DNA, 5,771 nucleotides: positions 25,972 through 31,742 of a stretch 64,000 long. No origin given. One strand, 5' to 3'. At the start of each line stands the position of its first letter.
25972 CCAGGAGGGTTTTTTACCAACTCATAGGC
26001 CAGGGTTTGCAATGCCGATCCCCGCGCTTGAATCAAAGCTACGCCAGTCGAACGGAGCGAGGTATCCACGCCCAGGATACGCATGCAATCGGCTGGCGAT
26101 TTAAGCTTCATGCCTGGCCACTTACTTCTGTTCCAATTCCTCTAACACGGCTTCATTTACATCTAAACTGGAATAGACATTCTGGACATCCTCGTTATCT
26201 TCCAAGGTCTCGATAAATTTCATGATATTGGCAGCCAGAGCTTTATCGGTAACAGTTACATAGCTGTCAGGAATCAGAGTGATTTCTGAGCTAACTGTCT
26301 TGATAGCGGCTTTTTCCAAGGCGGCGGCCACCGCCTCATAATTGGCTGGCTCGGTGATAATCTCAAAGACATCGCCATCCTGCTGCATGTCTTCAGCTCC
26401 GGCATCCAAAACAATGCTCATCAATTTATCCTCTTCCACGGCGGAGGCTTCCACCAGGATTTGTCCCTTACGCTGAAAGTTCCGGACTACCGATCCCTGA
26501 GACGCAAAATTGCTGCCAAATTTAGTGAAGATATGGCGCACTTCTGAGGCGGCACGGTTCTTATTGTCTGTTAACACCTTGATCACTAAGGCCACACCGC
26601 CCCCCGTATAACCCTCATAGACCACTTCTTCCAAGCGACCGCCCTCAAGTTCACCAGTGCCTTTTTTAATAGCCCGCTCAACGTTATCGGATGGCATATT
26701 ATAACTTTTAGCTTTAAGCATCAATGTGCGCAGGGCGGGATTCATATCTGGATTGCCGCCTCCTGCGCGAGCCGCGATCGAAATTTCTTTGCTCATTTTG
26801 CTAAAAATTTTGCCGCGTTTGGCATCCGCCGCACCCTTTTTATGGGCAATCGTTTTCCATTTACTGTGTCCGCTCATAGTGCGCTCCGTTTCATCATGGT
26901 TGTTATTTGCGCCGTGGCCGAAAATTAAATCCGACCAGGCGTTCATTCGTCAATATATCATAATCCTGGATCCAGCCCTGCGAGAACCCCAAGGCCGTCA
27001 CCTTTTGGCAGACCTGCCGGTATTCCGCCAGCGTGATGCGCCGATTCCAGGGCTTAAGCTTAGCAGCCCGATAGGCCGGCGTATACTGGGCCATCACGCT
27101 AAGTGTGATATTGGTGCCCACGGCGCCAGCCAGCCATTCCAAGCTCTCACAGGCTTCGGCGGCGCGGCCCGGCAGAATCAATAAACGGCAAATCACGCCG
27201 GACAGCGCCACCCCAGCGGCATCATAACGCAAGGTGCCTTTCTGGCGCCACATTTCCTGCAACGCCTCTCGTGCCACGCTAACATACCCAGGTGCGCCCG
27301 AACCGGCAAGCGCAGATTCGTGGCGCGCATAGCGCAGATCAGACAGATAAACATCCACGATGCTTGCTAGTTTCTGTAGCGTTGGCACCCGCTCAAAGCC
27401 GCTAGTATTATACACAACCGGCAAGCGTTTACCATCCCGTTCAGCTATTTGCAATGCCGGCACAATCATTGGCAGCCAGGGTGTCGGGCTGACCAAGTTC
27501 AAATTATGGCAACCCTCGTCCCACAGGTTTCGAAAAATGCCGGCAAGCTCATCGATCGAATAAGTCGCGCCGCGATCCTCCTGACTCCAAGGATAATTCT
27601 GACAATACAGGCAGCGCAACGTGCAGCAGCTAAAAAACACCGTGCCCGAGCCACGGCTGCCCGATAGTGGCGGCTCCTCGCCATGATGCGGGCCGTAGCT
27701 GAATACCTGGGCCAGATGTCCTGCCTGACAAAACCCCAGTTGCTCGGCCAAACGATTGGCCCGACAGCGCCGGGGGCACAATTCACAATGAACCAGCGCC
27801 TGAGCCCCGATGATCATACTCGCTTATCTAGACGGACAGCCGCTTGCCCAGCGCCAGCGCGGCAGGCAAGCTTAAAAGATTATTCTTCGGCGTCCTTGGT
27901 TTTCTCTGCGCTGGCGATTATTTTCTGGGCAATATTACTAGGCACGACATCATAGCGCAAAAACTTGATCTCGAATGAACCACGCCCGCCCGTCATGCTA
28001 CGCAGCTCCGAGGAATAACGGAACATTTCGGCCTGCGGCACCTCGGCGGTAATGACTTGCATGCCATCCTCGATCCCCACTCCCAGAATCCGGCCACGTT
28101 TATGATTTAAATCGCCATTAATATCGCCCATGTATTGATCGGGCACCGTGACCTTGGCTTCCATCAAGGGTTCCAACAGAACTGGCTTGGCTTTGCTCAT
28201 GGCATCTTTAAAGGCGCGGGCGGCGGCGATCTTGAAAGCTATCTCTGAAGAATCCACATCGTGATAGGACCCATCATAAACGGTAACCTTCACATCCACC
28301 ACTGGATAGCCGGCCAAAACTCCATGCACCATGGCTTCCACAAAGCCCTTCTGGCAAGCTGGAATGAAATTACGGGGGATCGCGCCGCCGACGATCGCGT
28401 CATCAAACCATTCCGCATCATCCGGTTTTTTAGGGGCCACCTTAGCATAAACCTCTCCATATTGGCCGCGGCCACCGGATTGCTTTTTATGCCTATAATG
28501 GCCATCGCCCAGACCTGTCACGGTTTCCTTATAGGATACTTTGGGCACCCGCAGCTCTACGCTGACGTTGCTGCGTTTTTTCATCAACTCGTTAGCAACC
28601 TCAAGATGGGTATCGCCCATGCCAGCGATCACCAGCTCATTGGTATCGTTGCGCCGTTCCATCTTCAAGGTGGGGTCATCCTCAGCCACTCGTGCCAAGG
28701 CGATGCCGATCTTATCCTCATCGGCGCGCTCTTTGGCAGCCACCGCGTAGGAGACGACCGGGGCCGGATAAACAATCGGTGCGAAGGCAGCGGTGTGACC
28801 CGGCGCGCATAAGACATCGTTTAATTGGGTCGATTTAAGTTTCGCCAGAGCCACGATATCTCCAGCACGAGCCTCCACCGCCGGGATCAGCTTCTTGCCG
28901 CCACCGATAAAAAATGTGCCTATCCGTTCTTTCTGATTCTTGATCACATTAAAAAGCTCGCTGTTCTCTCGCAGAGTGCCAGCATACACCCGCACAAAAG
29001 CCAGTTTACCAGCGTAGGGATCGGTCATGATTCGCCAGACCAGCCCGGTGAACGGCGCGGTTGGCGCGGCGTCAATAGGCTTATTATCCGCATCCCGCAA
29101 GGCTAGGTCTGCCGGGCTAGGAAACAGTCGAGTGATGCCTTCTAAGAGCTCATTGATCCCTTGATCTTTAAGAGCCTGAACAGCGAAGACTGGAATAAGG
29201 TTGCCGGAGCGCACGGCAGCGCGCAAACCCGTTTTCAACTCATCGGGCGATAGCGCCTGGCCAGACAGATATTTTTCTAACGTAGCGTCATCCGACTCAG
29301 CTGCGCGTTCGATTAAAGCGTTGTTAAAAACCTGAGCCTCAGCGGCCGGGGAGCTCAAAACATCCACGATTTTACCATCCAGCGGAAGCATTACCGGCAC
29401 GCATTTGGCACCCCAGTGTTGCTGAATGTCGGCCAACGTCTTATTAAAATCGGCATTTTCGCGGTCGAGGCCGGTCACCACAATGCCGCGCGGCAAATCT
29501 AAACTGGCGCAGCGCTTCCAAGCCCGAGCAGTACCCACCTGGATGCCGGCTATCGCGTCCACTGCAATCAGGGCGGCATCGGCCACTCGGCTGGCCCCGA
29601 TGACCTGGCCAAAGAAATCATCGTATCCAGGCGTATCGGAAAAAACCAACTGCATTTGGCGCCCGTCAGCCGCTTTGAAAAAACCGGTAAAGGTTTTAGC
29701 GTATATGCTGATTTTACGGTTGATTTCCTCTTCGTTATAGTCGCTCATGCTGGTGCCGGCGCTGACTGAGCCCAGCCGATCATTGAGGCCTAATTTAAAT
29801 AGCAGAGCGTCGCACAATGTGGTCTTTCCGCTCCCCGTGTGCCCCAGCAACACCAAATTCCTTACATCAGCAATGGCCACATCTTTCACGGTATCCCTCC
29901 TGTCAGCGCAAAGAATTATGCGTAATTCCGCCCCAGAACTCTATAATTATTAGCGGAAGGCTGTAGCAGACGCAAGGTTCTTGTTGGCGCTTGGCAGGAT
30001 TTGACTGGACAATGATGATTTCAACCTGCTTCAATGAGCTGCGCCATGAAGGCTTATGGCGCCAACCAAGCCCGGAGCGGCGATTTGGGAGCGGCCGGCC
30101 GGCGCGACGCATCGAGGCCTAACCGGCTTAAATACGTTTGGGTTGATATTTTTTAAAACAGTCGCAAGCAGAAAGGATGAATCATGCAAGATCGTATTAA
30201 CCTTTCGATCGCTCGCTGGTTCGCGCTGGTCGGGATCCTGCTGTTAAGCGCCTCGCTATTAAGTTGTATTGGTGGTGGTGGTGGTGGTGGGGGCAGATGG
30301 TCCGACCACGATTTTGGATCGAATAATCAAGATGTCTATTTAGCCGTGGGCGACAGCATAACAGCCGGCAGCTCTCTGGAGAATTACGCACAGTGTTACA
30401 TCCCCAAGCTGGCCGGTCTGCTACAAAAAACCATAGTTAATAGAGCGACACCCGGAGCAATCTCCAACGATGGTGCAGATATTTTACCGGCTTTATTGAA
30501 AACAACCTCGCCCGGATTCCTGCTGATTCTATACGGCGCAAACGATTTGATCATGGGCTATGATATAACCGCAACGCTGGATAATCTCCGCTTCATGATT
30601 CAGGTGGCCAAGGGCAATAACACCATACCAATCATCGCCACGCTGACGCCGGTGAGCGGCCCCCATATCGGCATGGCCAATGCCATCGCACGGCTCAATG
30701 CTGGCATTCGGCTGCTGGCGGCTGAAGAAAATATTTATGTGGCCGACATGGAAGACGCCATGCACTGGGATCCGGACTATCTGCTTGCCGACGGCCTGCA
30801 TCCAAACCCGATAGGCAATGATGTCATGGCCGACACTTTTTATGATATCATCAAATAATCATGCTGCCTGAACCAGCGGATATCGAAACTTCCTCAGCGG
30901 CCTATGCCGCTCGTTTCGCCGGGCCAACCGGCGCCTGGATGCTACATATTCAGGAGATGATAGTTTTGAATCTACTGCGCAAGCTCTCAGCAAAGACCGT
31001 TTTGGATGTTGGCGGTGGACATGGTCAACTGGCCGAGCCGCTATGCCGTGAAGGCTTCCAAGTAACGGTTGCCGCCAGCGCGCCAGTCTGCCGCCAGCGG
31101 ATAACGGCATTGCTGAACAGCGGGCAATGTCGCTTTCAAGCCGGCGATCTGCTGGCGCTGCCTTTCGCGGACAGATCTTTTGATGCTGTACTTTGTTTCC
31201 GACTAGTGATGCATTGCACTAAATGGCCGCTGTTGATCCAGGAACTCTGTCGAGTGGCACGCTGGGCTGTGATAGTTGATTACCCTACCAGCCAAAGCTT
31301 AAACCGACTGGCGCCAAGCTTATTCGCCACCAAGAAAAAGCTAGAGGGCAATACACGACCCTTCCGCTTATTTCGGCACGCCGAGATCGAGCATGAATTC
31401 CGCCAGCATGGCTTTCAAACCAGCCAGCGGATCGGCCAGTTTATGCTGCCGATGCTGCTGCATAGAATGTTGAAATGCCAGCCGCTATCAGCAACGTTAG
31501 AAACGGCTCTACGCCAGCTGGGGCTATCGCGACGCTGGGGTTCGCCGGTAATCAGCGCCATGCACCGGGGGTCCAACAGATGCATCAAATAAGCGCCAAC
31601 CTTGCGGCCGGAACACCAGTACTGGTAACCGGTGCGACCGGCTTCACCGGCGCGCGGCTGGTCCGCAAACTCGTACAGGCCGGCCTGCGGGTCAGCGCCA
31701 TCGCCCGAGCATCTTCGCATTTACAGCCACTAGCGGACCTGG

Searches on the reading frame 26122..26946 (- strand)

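Call 16: search_protein_families(library=pfam, proteins=[window:26122-26946:-], max_evalue=0.001)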
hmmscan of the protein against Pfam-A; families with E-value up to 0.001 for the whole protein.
window:26122-26946:- (274 aa): 2 families
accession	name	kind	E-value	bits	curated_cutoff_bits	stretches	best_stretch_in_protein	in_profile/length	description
PF01709.26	Transcrip_reg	-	3.9e-53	179.9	27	1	105-260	1-159/160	TACO1/YebC second and third domain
PF20772.2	TACO1_YebC_N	-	1.3e-32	112.5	36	1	28-99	1-73/73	TACO1/YebC protein N-terminal domain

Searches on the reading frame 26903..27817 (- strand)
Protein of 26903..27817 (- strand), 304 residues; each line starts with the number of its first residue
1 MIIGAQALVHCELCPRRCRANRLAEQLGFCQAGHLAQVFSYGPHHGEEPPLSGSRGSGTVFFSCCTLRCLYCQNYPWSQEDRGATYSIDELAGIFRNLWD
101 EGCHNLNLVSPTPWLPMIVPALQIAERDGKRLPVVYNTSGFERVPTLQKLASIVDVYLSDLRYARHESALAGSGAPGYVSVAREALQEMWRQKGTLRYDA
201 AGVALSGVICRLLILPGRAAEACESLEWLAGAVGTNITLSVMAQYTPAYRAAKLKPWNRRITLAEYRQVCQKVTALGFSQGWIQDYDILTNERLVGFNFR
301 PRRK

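Call 17: search_protein_families(library=pfam, proteins=[window:26903-27817:-], max_evalue=0.001)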
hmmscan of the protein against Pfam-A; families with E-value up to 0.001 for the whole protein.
window:26903-27817:- (304 aa): 1 family
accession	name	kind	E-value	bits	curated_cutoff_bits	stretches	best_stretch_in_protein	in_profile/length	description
PF04055.27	Radical_SAM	-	3.6e-07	30.9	29.5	1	61-152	3-99/166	Radical SAM superfamily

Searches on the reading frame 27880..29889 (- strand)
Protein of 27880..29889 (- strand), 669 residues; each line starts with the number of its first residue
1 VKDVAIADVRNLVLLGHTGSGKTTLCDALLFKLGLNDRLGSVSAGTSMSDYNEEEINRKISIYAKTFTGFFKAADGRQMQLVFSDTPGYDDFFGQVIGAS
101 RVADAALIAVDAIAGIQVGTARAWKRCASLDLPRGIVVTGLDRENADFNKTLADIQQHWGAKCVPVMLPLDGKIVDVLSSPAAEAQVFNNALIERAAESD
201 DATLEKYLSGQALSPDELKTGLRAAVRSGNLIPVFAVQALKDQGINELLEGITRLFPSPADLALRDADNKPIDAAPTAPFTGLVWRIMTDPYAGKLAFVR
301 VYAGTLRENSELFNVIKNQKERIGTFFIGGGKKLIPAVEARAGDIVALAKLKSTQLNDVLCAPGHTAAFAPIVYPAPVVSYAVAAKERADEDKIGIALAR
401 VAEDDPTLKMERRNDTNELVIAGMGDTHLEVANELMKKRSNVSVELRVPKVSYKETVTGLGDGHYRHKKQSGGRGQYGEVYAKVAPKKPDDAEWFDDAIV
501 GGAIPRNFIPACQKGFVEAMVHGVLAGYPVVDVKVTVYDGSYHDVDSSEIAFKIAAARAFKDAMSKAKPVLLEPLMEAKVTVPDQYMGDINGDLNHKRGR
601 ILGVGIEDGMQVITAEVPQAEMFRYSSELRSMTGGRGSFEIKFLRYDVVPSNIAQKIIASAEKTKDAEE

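Call 17: search_protein_families(library=pfam, proteins=[window:27880-29889:-], max_evalue=0.001)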
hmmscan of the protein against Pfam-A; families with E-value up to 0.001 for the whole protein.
window:27880-29889:- (669 aa): 7 families
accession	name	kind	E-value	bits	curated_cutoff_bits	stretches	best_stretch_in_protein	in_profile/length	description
PF03764.24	EFG_IV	-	2e-43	147.5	24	1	449-568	1-121/121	Elongation factor G, domain IV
PF00009.33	GTP_EFTU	-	9.5e-31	107.3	26.5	1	8-258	2-188/188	Elongation factor Tu GTP binding domain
PF00679.30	EFG_C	-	8e-28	96.8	27.9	1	570-656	1-88/89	Elongation factor G C-terminus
PF14492.12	EFG_III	-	9.6e-23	80.5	27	1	375-446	2-73/75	Elongation Factor G, domain III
PF22042.2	EF-G_D2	-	2e-11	44.3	27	1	279-362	1-83/84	Elongation factor G domain 2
PF03144.31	GTP_EFTU_D2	-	3.7e-09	37.3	30.3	1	294-361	1-73/73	Elongation factor Tu domain 2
PF00005.33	ABC_tran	-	0.00053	21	25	0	10-66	12-67/137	ABC transporter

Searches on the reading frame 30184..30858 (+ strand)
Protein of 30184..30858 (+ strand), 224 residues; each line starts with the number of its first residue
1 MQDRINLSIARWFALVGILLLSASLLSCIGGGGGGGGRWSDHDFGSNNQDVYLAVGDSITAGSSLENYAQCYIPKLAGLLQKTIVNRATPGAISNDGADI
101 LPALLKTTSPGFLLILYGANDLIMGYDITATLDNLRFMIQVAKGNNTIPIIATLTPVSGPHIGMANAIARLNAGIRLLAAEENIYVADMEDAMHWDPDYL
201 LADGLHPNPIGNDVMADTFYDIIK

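Call 17: search_protein_families(library=pfam, proteins=[window:30184-30858:+], max_evalue=0.001)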
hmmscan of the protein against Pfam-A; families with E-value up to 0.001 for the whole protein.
window:30184-30858:+ (224 aa): 2 families
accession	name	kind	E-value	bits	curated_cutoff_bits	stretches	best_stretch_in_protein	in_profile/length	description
PF13472.12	Lipase_GDSL_2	-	1.1e-21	78.6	32.9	1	54-213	1-177/178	GDSL-like Lipase/Acylhydrolase family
PF00657.28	Lipase_GDSL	-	3.7e-10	40.7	23.6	1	52-217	1-206/208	GDSL-like Lipase/Acylhydrolase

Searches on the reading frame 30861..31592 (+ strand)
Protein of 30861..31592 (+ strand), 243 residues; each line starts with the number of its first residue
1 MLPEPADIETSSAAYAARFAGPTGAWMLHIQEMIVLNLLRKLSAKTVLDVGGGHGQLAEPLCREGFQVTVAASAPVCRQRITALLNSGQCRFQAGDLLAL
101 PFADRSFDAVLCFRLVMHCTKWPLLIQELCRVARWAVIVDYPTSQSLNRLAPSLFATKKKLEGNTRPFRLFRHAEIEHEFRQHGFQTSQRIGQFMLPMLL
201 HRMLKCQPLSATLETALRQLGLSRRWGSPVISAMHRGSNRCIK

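Call 17: search_protein_families(library=pfam, proteins=[window:30861-31592:+], max_evalue=0.001)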
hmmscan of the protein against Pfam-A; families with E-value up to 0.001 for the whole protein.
window:30861-31592:+ (243 aa): 5 families
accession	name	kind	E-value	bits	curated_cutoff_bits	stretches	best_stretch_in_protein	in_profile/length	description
PF08241.18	Methyltransf_11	-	3.2e-13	50.6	21.2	1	48-134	1-88/95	Methyltransferase domain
PF13649.12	Methyltransf_25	-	1.2e-12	48.8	27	1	47-133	1-93/97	Methyltransferase domain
PF13489.12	Methyltransf_23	-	4e-10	40.1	27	1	39-186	18-160/164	Methyltransferase domain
PF13847.12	Methyltransf_31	-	7.5e-08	32.6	27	1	43-134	3-102/145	Methyltransferase domain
PF08242.18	Methyltransf_12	-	0.00049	21.2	30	1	48-129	1-88/98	Methyltransferase domain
